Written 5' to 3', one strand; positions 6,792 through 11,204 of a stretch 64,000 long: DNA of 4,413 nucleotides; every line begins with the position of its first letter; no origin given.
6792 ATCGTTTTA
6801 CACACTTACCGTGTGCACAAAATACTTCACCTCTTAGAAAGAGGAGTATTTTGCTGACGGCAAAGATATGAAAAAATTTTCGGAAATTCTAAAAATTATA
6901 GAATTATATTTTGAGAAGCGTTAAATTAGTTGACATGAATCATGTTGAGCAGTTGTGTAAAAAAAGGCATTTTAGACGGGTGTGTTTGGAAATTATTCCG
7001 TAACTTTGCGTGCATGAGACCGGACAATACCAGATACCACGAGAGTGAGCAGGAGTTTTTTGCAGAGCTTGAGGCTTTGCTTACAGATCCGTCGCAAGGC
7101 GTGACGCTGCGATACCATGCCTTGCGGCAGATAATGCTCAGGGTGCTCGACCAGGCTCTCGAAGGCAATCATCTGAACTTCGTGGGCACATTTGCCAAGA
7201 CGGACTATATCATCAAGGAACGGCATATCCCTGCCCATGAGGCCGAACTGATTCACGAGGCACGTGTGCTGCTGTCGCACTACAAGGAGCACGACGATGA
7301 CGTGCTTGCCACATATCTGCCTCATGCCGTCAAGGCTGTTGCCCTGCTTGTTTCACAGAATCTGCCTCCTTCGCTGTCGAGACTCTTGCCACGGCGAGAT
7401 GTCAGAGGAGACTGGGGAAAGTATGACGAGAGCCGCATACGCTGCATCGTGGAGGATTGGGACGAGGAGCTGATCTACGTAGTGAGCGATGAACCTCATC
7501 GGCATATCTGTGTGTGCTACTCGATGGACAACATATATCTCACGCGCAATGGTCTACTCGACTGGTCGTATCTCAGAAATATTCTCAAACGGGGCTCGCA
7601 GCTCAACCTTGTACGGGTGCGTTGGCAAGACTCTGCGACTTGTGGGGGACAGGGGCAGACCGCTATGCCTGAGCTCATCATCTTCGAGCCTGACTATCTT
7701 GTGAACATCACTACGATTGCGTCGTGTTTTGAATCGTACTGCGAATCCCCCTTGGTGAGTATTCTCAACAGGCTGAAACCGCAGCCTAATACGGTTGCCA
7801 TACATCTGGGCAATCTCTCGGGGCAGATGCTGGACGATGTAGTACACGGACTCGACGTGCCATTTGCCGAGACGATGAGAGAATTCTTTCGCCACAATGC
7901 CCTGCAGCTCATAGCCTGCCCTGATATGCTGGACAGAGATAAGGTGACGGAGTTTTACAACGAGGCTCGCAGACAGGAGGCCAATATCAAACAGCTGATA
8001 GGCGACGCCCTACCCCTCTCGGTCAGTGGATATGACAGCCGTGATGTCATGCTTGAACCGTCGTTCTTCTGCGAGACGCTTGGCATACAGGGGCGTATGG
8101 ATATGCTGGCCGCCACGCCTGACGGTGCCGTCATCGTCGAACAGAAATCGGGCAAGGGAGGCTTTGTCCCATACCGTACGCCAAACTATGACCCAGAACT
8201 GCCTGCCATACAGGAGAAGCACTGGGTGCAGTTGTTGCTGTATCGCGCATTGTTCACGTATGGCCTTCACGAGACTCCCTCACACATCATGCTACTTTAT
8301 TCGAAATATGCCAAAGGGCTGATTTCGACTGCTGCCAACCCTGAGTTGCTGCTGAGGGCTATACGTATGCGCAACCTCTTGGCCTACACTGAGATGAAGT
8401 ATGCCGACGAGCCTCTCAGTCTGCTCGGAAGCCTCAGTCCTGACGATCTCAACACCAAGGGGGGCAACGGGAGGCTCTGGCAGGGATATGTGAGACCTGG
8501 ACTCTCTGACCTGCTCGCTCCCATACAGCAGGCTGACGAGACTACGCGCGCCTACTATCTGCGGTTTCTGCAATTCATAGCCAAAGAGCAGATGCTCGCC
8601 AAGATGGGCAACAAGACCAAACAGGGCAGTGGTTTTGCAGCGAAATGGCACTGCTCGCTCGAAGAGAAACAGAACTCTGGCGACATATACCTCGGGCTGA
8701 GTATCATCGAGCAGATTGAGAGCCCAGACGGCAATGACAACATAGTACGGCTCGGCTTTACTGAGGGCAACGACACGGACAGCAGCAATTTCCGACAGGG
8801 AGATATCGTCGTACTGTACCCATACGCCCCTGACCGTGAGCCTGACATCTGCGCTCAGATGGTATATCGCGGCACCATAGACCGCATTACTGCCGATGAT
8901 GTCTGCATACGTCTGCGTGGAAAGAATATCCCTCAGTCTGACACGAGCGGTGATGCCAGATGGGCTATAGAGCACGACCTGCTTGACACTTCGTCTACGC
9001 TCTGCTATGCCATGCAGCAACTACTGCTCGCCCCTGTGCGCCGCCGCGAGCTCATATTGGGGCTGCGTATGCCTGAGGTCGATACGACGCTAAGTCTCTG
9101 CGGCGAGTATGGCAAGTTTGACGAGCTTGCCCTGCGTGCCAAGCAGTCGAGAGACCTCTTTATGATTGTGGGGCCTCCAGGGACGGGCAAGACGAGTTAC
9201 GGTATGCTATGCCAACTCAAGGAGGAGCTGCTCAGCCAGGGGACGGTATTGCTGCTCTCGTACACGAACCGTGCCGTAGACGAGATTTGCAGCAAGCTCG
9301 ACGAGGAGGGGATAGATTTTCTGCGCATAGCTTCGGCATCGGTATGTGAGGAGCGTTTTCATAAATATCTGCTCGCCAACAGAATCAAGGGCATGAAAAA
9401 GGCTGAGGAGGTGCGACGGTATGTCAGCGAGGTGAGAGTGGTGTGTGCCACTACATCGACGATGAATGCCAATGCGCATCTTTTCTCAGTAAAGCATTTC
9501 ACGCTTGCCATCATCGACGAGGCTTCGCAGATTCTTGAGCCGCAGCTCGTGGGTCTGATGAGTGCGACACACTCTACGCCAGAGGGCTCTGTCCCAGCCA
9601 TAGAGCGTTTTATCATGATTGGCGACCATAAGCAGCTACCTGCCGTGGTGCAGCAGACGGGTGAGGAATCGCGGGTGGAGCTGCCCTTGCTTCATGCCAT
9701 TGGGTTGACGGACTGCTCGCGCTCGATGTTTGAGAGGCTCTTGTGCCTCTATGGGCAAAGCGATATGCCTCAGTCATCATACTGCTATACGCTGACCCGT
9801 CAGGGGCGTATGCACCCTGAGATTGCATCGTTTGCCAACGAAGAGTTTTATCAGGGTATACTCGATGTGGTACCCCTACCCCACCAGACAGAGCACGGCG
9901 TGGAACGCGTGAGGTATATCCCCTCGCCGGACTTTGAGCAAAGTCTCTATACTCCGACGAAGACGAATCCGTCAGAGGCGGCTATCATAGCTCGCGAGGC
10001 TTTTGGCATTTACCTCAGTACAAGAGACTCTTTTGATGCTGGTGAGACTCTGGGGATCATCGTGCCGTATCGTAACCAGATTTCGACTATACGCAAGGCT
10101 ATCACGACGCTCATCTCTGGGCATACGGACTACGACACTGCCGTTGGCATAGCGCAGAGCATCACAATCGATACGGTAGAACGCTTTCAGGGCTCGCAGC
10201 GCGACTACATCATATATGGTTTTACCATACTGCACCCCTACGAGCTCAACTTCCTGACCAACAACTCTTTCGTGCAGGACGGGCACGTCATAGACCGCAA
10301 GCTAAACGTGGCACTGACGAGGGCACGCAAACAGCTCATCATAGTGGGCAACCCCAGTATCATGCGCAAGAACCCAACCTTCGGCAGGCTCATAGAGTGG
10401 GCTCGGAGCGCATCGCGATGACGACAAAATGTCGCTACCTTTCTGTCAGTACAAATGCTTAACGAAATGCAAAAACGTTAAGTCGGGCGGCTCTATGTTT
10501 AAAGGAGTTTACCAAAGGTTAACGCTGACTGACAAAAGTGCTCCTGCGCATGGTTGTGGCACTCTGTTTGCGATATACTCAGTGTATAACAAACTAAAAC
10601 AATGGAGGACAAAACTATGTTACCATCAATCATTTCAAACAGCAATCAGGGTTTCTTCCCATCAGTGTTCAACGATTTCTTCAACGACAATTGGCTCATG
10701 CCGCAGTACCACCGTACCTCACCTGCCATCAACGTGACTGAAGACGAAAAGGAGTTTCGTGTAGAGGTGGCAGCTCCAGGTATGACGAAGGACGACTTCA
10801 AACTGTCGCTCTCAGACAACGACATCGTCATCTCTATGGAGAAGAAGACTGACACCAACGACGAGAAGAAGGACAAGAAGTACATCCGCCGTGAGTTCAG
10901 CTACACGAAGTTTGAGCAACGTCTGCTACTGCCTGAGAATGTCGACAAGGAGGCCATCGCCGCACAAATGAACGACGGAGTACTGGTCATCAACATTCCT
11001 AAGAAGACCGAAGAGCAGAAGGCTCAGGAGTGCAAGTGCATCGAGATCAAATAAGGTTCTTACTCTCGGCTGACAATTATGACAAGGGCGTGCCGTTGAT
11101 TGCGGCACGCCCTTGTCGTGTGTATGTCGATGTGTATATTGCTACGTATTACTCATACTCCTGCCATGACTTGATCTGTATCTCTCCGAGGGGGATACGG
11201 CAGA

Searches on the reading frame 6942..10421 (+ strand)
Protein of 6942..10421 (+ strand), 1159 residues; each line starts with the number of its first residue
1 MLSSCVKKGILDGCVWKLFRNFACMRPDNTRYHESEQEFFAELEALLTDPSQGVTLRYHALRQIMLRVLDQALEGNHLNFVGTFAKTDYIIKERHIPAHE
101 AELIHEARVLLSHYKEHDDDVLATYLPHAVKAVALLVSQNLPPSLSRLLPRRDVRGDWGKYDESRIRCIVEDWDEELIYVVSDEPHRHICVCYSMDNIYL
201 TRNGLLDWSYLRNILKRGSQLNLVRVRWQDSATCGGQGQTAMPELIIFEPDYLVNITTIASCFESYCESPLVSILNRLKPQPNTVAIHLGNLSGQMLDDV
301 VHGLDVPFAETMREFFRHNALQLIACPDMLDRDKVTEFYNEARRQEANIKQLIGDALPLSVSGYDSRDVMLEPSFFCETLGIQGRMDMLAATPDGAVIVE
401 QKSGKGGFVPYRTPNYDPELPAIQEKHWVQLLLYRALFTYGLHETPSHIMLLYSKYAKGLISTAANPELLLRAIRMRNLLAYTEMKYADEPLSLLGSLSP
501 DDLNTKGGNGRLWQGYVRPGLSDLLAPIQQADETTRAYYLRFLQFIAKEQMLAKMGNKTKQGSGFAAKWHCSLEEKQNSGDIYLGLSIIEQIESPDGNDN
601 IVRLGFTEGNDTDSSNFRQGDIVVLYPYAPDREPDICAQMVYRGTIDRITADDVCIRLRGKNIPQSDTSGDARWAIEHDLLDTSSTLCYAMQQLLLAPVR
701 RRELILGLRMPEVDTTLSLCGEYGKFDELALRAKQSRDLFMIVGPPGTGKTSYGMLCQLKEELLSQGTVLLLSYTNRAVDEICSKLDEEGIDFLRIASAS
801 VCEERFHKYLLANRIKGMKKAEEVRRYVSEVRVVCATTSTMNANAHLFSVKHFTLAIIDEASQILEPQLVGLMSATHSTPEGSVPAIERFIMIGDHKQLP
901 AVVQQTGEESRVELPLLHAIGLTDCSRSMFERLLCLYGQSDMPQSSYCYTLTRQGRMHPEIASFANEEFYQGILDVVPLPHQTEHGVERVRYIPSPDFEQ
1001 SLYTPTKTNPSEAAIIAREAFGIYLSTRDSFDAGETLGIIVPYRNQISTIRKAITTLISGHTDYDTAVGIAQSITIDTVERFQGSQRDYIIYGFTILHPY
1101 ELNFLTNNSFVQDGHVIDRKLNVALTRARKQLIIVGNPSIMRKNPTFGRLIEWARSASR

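Call 68: search_protein_families(library=pfam, proteins=[window:6942-10421:+], max_evalue=0.00001)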
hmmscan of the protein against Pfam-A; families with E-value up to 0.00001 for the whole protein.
window:6942-10421:+ (1159 aa): 4 families
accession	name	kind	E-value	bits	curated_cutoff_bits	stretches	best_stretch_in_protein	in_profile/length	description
PF13087.12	AAA_12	-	1.4e-27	97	27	1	926-1138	2-194/195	AAA domain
PF13086.12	AAA_11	-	3.5e-23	83.1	27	2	820-904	182-255/257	AAA domain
PF13245.12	AAA_19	-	5.3e-10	40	25.1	1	730-902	4-132/134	AAA domain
PF13604.12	AAA_30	-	1.6e-07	31.7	27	1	735-903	16-132/191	AAA domain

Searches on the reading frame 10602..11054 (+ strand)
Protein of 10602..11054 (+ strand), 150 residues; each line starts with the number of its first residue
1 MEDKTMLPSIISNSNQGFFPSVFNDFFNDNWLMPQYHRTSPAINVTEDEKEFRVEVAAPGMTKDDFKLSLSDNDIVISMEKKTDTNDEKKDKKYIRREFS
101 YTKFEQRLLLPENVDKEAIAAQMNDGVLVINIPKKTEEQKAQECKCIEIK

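Call 68: search_protein_families(library=pfam, proteins=[window:10602-11054:+], max_evalue=0.00001)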
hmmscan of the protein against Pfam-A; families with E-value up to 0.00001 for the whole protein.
window:10602-11054:+ (150 aa): 2 families
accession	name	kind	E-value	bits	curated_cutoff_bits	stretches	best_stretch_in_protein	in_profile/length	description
PF00011.27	HSP20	-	1e-24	87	20.8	1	46-149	3-101/102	Hsp20/alpha crystallin family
PF17886.7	ArsA_HSP20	-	7.9e-06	25.8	22.5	0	50-131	2-62/63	HSP20-like domain found in ArsA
